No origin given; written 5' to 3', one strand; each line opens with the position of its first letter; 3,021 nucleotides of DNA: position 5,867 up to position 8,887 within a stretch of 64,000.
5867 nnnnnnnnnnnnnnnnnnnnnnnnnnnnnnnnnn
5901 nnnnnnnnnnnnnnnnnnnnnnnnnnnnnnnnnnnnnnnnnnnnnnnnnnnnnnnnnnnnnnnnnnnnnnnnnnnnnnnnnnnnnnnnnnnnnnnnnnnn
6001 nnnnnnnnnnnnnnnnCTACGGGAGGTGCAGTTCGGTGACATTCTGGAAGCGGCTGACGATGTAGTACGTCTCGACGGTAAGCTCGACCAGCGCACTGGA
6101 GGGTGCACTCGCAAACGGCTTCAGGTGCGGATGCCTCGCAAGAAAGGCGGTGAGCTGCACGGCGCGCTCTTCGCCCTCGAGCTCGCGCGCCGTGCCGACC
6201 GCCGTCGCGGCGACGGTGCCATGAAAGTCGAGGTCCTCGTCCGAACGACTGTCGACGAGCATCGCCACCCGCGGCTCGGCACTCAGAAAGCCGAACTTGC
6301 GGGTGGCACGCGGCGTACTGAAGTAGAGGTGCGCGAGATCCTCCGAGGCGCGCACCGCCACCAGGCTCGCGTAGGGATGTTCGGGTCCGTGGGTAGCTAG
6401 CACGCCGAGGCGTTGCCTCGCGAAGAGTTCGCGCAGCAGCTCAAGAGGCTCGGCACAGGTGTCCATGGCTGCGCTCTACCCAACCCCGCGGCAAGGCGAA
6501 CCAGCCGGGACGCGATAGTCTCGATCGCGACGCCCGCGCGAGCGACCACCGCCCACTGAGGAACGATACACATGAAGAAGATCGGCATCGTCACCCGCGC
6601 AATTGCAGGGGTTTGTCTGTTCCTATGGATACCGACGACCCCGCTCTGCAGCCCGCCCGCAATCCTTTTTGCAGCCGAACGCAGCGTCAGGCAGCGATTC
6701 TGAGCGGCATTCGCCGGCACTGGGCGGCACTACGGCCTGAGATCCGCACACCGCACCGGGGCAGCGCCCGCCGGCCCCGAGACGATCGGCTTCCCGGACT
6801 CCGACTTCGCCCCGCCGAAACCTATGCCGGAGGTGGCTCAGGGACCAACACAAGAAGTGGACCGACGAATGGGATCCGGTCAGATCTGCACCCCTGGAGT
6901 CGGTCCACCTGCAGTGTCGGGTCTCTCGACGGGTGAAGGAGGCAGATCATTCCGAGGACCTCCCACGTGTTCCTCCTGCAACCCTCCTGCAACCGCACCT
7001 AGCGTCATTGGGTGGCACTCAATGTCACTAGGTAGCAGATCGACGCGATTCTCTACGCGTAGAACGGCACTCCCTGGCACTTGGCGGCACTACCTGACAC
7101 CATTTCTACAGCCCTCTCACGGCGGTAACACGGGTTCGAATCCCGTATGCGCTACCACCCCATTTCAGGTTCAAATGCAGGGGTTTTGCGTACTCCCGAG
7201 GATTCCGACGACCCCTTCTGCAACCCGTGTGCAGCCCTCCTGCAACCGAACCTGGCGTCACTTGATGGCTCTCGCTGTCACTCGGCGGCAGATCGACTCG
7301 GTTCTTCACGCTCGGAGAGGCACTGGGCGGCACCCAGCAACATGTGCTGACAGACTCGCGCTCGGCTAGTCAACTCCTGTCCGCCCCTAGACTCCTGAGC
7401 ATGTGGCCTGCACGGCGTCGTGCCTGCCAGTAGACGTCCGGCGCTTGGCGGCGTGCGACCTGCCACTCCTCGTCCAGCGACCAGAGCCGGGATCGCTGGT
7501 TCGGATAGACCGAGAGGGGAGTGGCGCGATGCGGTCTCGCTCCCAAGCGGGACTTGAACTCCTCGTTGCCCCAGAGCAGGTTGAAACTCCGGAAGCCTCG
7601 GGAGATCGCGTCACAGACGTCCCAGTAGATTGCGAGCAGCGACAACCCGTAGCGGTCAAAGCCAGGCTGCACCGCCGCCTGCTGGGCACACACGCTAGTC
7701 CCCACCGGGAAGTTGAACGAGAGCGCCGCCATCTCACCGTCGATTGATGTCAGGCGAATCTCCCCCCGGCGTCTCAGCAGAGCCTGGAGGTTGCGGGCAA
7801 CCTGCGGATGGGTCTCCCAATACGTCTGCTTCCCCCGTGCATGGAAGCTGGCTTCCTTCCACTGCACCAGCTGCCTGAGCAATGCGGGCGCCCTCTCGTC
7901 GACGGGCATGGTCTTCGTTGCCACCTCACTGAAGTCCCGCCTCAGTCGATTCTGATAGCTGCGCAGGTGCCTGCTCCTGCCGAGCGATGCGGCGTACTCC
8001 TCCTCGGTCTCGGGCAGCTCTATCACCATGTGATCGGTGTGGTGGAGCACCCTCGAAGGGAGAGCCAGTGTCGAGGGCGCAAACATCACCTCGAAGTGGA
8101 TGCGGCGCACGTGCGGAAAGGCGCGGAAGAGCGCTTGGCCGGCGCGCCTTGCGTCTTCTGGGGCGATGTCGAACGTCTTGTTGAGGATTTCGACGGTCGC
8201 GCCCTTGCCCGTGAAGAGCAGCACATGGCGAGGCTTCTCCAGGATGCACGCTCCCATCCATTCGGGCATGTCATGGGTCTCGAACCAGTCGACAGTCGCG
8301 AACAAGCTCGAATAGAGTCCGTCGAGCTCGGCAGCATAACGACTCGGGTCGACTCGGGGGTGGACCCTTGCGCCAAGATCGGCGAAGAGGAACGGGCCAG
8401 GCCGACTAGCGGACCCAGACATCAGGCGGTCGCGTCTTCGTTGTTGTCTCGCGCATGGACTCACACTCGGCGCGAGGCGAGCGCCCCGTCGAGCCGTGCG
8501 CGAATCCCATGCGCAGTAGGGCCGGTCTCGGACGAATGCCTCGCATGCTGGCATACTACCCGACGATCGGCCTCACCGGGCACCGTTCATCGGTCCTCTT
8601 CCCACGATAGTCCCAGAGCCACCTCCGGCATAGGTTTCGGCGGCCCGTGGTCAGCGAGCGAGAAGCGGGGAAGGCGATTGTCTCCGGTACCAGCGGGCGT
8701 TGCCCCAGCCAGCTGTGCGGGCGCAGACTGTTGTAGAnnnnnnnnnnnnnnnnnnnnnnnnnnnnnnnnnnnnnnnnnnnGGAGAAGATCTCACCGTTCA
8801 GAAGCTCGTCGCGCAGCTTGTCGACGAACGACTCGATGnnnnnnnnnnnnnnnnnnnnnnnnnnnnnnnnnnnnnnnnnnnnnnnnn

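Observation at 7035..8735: A 1.7-kb inverted duplication (7035-8735 and 60296-61995) brackets about 51.5 kb; one arm is intact, the other decayed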

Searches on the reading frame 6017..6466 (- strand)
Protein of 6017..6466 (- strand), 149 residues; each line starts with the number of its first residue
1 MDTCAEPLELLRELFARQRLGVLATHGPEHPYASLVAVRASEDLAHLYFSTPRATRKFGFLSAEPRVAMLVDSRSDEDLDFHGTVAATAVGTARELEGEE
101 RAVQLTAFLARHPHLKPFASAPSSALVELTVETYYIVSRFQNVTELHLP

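Call 9: search_protein_families(library=pfam, proteins=[window:6017-6466:-], max_evalue=0.01)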
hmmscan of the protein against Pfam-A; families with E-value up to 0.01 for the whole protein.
window:6017-6466:- (149 aa): 3 families
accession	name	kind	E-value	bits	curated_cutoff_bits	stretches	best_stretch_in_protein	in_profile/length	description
PF01243.27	PNPOx_N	-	7.5e-11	42.9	28.1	1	11-136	5-118/120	Pyridoxamine 5'-phosphate oxidase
PF13883.13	CREG_beta-barrel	-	0.00022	21.7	27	1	87-140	101-154/167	CREG, beta-barrel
PF12900.13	Pyridox_ox_2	-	0.00053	20.4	27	1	12-110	6-105/140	Pyridoxamine 5'-phosphate oxidase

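Call 11: find_encoding_contigs(protein=window:6017-6466:-, flank=10000, max_places=10)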
Protein window:6017-6466:- (149 aa): 5 contigs read that carry it; 5 places shown.
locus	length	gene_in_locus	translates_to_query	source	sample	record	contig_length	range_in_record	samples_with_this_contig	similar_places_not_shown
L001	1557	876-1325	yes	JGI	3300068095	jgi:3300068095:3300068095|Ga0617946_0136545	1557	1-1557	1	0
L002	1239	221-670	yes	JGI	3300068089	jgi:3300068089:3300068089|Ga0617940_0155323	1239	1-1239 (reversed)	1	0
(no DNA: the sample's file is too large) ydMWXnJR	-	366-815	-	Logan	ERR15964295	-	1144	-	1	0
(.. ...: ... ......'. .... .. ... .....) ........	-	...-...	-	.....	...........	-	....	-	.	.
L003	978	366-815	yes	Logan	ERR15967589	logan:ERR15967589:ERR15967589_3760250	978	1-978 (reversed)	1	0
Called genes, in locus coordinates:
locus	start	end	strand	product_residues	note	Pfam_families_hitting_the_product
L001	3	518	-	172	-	?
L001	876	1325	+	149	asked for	PF01243:PNPOx_N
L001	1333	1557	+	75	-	?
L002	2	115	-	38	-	?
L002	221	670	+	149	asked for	PF01243:PNPOx_N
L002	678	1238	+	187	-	?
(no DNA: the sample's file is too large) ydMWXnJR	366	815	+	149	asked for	PF01243:PNPOx_N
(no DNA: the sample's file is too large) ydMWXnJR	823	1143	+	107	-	?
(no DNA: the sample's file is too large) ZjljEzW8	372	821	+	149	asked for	PF01243:PNPOx_N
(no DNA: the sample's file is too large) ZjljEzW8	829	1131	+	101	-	?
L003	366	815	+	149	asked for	PF01243:PNPOx_N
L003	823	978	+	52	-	?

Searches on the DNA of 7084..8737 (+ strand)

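Call 61: search_dna_similar(query=window:7084-8737:+, collection=plasmids, mode=distant, max_rows=8)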
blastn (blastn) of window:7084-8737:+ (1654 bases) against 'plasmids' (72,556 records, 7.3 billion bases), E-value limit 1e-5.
Records with a match: 84; places in all: 102; records where one place covers at least 80% of the query: 0.
Best place of each record, by identity: 95-99% 76; 90-95% 5; 80-90% 3.
By first word of the organism name: Priestia 53; Bacillus 8; Sinorhizobium 4; Peribacillus 4; Listeria 4; Niallia 2; Stenotrophomonas 2; Anoxybacillus 2; Mesobacillus 1; Planococcus 1; and 3 more.
By predicted mobility (MOB-suite, as given by PLSDB): non-mobilizable 80; mobilizable 4.
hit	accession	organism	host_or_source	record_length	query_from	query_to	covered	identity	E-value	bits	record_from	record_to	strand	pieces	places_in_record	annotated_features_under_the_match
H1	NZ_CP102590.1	Niallia taxi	-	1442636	25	74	3%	90.0%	4e-8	69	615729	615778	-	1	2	none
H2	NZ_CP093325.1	Bacillus sp. N5-665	whole organism,peat soil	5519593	25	75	3%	88.2%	1e-7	66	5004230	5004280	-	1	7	none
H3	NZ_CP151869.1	Bacillus thuringiensis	tobacco,mixed culture,leaves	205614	25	75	3%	88.2%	1e-7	66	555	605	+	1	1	none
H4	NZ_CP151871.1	Bacillus thuringiensis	tobacco,mixed culture,leaves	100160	25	75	3%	88.2%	1e-7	66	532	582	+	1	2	none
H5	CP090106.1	Sinorhizobium meliloti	Medicago,Cell culture,Plant nodule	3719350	28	74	3%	91.7%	2e-6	63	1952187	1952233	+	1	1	none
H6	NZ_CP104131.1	Sinorhizobium sp. K101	Phaseolus vulgaris,cell ...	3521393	28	74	3%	91.7%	2e-6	63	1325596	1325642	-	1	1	none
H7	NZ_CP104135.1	Sinorhizobium sp. C101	Phaseolus vulgaris,cell ...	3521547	28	74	3%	91.7%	2e-6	63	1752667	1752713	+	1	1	none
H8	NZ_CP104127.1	Sinorhizobium sp. M103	Phaseolus vulgaris,cell ...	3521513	28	74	3%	91.7%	2e-6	63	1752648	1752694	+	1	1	none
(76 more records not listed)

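Call 62: get_annotated_region(hit=H5, flank=150)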
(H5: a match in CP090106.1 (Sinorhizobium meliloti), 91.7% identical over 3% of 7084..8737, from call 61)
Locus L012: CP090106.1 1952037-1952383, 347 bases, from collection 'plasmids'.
description: Sinorhizobium meliloti strain Ak57 plasmid pSymB, complete sequence
organism: Sinorhizobium meliloti (NCBI taxid 382)
taxonomy: Bacteria; Pseudomonadota; Alphaproteobacteria; Hyphomicrobiales; Rhizobiaceae; Sinorhizobium; Sinorhizobium meliloti
host: -; source: Medicago,Cell culture,Plant nodule; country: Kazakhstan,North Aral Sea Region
typing (MOB-suite, as given by PLSDB): non-mobilizable
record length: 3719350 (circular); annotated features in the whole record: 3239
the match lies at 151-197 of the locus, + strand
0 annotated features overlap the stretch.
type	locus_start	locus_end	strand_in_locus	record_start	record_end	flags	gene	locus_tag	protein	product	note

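Call 63: get_annotated_region(hit=H1, flank=150)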
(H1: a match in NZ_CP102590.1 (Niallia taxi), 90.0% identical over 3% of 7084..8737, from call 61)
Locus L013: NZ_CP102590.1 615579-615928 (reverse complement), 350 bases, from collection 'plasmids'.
description: Niallia taxi strain NBC_Nia plasmid pMEGANia, complete sequence
organism: Niallia taxi (NCBI taxid 2499688)
taxonomy: Bacteria; Bacillota; Bacilli; Bacillales; Bacillaceae; Niallia; Niallia taxi
host: -; source: -; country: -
typing (MOB-suite, as given by PLSDB): non-mobilizable
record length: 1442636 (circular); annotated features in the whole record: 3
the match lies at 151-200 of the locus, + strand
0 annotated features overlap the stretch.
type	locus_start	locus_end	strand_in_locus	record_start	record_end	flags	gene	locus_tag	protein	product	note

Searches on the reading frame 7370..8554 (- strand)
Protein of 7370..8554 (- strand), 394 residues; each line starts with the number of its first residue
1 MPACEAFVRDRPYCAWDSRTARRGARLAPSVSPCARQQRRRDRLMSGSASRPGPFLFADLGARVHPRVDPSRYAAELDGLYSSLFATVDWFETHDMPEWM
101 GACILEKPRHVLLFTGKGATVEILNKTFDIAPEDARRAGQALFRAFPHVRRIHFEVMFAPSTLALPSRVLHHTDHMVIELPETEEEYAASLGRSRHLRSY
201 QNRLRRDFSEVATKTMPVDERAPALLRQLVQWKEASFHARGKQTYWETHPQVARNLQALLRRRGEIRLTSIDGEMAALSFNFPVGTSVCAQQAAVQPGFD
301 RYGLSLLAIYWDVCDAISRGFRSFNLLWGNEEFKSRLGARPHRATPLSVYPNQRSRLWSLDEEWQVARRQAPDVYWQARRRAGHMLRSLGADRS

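Call 9: search_protein_families(library=pfam, proteins=[window:7370-8554:-], max_evalue=0.01)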
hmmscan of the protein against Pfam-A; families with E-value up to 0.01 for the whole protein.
window:7370-8554:- (394 aa): 1 family
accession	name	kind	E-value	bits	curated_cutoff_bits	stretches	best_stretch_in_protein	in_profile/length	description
PF13480.13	Acetyltransf_6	-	2.8e-13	50.7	22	1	198-335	4-143/143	Acetyltransferase (GNAT) domain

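Call 10: find_encoding_contigs(protein=window:7370-8422:-, flank=10000, max_places=10)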
Protein window:7370-8422:- (350 aa): no gene with exactly this product is on record in the collection.

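Call 13: find_homologous_proteins(query=window:7370-8422:-, max_evalue=0.00001)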
Query window:7370-8422:- (350 aa): 50 proteins with E <= 0.00001 among 8000 candidates.
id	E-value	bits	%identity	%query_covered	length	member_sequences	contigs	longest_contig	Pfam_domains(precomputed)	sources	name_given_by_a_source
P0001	4.9e-237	804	100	100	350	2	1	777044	PF13480.14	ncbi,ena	-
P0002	1.6e-132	460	59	95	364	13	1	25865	PF13480.14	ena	-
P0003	2.6e-132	459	59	98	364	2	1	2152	PF13480.14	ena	-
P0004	2.8e-129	449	58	100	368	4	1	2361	PF13480.14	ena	-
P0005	5.1e-127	442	60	95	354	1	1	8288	PF13480.14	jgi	jgi:hypothetical protein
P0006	2.6e-126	440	60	88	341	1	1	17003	PF13480.14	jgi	jgi:hypothetical protein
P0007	2.5e-122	427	57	99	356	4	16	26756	PF13480.14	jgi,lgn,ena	-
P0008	3.7e-121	423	60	86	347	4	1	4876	PF13480.14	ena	-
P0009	2.8e-119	417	55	97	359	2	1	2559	PF13480.14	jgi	jgi:CelD/BcsL family acetyltransferase involved in cellulose biosynthesis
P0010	9.2e-114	398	56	96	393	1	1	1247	PF13480.14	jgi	-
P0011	2.3e-113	397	55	95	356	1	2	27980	PF13480.14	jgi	jgi:hypothetical protein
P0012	6.3e-113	396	55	96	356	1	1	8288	PF13480.14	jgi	jgi:CelD/BcsL family acetyltransferase involved in cellulose biosynthesis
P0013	1.8e-112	394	54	98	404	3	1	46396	PF13480.14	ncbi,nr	ncbi:MAG TPA: GNAT family N-acetyltransferase, partial [Thermoleophilia bacterium]|nr:GNAT family N-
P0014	4.8e-112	393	53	96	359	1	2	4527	PF13480.14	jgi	jgi:hypothetical protein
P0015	3.3e-111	390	53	96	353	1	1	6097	PF13480.14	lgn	-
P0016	8.5e-99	349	50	96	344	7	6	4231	PF13480.14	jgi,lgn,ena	-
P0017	1.1e-98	349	50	96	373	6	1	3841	PF13480.14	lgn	-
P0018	3.9e-97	344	50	96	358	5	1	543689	PF13480.14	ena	-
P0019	4.8e-97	343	51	96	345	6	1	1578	PF13480.14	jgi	jgi:CelD/BcsL family acetyltransferase involved in cellulose biosynthesis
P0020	3.2e-96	341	50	95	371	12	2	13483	PF13480.14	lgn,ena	-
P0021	8.0e-96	339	48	93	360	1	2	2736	PF13480.14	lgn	-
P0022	4.2e-95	337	50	93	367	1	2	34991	PF13480.14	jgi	jgi:CelD/BcsL family acetyltransferase involved in cellulose biosynthesis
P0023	2.0e-94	335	50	93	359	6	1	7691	PF13480.14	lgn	-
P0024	1.9e-93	332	50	93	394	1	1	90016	PF13480.14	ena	-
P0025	2.5e-92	328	52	90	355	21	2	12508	PF13480.14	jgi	-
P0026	7.7e-92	326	51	88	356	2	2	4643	PF13480.14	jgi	-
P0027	1.6e-91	325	50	98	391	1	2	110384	PF13480.14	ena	-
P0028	4.7e-91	324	48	96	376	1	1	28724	PF13480.14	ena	-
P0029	1.5e-90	322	47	92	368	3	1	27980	PF13480.14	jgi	jgi:CelD/BcsL family acetyltransferase involved in cellulose biosynthesis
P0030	7.0e-89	317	50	96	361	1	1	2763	PF13480.14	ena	-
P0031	3.0e-88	315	46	95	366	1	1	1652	PF13480.14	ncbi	-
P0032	3.1e-87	311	48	96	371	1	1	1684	PF13480.14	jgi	jgi:CelD/BcsL family acetyltransferase involved in cellulose biosynthesis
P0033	2.1e-86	308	49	90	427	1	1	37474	PF13480.14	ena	-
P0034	3.9e-86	308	48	96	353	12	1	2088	PF13480.14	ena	-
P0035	1.2e-84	303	48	93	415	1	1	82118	PF13480.14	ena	-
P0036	2.7e-82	295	47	89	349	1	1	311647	PF13480.14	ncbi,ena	-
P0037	1.3e-80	289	45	93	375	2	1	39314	PF13480.14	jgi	jgi:hypothetical protein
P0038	2.5e-80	289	47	91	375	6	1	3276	PF13480.14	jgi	-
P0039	7.1e-80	287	45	97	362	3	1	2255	PF13480.14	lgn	-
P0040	2.8e-79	285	49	91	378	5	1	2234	PF13480.14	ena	-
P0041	3.8e-78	281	50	77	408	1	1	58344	PF13480.14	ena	-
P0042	8.8e-78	280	45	90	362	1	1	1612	PF13480.14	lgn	-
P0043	9.3e-78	280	45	95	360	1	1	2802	PF13480.14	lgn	-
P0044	9.6e-77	277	46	89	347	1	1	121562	PF13480.14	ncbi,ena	-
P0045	2.6e-74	269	50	76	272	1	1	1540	PF13480.14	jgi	jgi:hypothetical protein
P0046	2.3e-72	262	43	97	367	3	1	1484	PF13480.14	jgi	jgi:hypothetical protein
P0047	1.7e-66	243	43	91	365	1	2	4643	PF13480.14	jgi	-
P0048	1.6e-62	230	40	95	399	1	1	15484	PF13480.14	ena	-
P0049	5.1e-59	218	76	42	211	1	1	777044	PF13480.14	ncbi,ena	-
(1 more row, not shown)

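Call 14: find_encoding_contigs(protein=P0001, flank=10000, max_places=5)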
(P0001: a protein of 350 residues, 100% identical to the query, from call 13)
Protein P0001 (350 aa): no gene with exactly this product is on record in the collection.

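Call 15: list_cluster_members(proteins=[P0001, P0049, P0013])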
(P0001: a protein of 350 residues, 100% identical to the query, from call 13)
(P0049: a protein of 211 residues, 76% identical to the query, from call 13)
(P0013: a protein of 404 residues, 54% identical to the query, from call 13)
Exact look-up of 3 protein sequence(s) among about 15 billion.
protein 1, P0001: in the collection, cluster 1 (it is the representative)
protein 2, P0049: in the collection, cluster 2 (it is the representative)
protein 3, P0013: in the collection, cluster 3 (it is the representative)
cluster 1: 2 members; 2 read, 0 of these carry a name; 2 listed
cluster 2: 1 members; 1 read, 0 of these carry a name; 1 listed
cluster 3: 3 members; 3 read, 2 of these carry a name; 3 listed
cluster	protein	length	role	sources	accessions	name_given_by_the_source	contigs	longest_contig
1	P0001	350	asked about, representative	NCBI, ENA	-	-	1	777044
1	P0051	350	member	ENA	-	-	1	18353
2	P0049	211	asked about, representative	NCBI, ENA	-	-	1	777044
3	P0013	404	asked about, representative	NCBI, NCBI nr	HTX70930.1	MAG TPA: GNAT family N-acetyltransferase, partial [Thermoleophilia bacterium] | GNAT family N-acetyltransferase [Thermoleophilia bacterium]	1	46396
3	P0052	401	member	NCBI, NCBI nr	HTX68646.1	MAG TPA: GNAT family N-acetyltransferase, partial [Thermoleophilia bacterium] | GNAT family N-acetyltransferase [Thermoleophilia bacterium]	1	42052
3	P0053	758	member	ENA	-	-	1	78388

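Call 16: find_encoding_contigs(protein=P0051, flank=10000, max_places=5)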
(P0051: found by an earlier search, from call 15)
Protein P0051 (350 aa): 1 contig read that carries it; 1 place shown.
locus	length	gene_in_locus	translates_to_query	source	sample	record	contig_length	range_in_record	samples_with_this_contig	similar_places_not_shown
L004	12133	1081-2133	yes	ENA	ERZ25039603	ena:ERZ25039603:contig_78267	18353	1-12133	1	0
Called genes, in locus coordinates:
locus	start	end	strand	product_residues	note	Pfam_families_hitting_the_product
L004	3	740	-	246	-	?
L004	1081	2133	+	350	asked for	PF13480:Acetyltransf_6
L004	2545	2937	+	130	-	PF00872:Transposase_mut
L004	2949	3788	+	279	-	PF00872:Transposase_mut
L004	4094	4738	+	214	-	PF09968:DUF2202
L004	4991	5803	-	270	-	PF01135:PCMT, PF13489:Methyltransf_23, PF01209:Ubie_methyltran, PF13847:Methyltransf_31, PF08241:Methyltransf_11, PF08242:Methyltransf_12, PF13649:Methyltransf_25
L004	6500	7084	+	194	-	PF01548:DEDD_Tnp_IS110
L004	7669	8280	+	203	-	-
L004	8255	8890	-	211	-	PF01980:TrmO_N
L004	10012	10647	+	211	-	PF02607:B12-binding_2, PF02310:B12-binding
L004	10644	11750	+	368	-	PF01208:URO-D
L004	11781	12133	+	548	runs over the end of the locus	PF02129:Peptidase_S15, PF08530:PepX_C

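Call 17: find_encoding_contigs(protein=P0049, flank=10000, max_places=5)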
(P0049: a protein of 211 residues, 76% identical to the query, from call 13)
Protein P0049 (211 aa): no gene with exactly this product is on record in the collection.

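Call 26: find_related_loci(query=P0001, collection=genome_contigs, flank=10000)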
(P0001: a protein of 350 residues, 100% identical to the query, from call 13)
Query P0001 (350 aa) in genome_contigs; peptide patterns used: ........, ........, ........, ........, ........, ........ (x = any residue, [..] = any of these).
10 stretches matched a pattern; 1 encode a relative of the query (tblastn E <= 1e-3); 1 distinct loci.
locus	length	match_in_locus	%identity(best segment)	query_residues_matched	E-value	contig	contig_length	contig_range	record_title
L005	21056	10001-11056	88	1-350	0e+0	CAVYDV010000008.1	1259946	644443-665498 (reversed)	MAG: uncultured Thermoleophilia bacterium isolate MFD03804.bin.2.198 genome assembly, contig: contig_9876, whole genome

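Call 27: find_related_loci(query=P0001, collection=metagenome_contigs, flank=10000)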
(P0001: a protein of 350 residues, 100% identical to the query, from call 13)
Query P0001 (350 aa) in metagenome_contigs; peptide patterns used: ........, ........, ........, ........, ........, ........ (x = any residue, [..] = any of these).
10 stretches matched a pattern, but none encodes a relative of the query by tblastn (E <= 1e-3).

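Call 58: search_protein_families(library=ncbifam, proteins=[window:7370-8422:-], max_evalue=0.001)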
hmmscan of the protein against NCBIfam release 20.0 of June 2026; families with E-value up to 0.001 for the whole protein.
window:7370-8422:- (350 aa): 0 families
